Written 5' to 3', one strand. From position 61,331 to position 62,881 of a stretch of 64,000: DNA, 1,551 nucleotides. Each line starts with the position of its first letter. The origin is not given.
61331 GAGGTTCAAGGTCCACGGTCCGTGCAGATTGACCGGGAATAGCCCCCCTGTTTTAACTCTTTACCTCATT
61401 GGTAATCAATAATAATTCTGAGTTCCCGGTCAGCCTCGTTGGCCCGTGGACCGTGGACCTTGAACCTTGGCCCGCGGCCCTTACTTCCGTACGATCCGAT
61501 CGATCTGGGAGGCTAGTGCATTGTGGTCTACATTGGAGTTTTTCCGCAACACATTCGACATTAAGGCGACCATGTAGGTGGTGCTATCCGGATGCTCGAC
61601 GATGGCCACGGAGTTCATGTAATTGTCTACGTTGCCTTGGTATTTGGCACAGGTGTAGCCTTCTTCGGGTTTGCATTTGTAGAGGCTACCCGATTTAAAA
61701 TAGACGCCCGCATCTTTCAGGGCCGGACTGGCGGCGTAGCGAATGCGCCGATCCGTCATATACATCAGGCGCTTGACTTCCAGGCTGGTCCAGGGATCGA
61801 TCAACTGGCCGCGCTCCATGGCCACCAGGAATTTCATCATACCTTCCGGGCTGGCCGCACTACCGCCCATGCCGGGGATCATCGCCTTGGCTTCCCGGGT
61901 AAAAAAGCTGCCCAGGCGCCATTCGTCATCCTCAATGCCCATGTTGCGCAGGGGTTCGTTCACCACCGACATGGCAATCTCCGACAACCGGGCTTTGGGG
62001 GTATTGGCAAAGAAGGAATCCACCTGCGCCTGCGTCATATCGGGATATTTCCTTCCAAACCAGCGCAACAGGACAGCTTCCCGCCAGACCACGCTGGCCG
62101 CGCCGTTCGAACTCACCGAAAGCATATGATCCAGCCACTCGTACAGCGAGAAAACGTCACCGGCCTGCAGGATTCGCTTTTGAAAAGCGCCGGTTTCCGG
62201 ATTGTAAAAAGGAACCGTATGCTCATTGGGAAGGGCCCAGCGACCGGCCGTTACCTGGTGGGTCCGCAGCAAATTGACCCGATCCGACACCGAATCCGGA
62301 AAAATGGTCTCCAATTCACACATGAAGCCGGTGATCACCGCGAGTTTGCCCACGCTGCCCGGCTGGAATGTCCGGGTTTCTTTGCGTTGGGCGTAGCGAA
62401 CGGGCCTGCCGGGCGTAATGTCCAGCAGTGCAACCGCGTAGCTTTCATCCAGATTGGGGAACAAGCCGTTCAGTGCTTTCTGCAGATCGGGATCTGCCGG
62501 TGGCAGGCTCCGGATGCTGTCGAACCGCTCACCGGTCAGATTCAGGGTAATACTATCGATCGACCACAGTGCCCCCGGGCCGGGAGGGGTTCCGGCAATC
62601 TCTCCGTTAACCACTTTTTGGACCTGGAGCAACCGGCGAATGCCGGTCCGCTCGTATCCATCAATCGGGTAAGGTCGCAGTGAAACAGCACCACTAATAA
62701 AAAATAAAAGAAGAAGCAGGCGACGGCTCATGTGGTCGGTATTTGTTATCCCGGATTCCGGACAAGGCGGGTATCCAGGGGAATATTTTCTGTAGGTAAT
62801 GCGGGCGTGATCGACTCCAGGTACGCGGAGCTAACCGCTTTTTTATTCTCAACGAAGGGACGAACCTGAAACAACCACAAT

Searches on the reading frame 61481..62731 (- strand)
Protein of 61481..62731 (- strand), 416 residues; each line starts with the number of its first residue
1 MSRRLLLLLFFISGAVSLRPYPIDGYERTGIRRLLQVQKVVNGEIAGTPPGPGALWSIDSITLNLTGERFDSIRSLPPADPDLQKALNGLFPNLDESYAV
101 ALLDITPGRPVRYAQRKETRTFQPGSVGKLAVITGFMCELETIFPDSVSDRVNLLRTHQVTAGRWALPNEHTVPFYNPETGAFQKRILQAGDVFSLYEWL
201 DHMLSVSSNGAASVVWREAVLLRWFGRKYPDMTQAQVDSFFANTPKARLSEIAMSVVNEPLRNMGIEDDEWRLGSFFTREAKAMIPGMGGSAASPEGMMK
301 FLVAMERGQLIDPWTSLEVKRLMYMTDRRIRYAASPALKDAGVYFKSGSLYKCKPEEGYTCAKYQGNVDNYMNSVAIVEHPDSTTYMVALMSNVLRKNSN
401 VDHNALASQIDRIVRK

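Call 74: find_encoding_contigs(protein=window:61481-62731:-, flank=10000, max_places=3)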
Protein window:61481-62731:- (416 aa): 10 contigs read that carry it; 3 places shown.
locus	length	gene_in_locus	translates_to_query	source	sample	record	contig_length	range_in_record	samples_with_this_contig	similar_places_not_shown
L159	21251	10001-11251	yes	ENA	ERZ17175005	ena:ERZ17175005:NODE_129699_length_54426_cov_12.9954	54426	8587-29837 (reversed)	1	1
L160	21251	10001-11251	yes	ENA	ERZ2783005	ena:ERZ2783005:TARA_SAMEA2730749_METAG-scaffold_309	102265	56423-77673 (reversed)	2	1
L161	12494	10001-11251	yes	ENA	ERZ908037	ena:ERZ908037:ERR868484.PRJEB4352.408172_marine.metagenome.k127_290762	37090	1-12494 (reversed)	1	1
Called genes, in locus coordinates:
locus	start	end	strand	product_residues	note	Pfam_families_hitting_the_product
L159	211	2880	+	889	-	PF26766:Choice_anch_L, PF13573:SprB, PF13585:CHU_C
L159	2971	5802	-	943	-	PF03219:TLC (weak), PF07690:MFS_1 (weak), PF13646:HEAT_2 (faint), PF02985:HEAT (faint)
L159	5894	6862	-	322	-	PF13354:Beta-lactamase2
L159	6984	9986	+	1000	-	PF01326:PPDK_N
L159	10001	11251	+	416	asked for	PF13354:Beta-lactamase2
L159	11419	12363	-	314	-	PF01263:Aldose_epim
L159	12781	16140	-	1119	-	PF18962:Por_Secre_tail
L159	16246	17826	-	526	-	PF01204:Trehalase, PF22422:MGH1-like_GH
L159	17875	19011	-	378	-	PF02595:Gly_kinase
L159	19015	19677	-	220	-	PF13463:HTH_27 (weak)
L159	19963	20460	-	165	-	PF13858:DUF4199 (weak)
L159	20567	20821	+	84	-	PF11625:DUF3253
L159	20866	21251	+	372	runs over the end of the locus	-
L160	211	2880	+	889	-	PF26766:Choice_anch_L, PF13573:SprB, PF13585:CHU_C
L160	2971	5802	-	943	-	PF03219:TLC (weak), PF07690:MFS_1 (weak), PF13646:HEAT_2 (faint), PF02985:HEAT (faint)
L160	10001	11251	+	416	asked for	PF13354:Beta-lactamase2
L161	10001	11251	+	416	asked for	PF13354:Beta-lactamase2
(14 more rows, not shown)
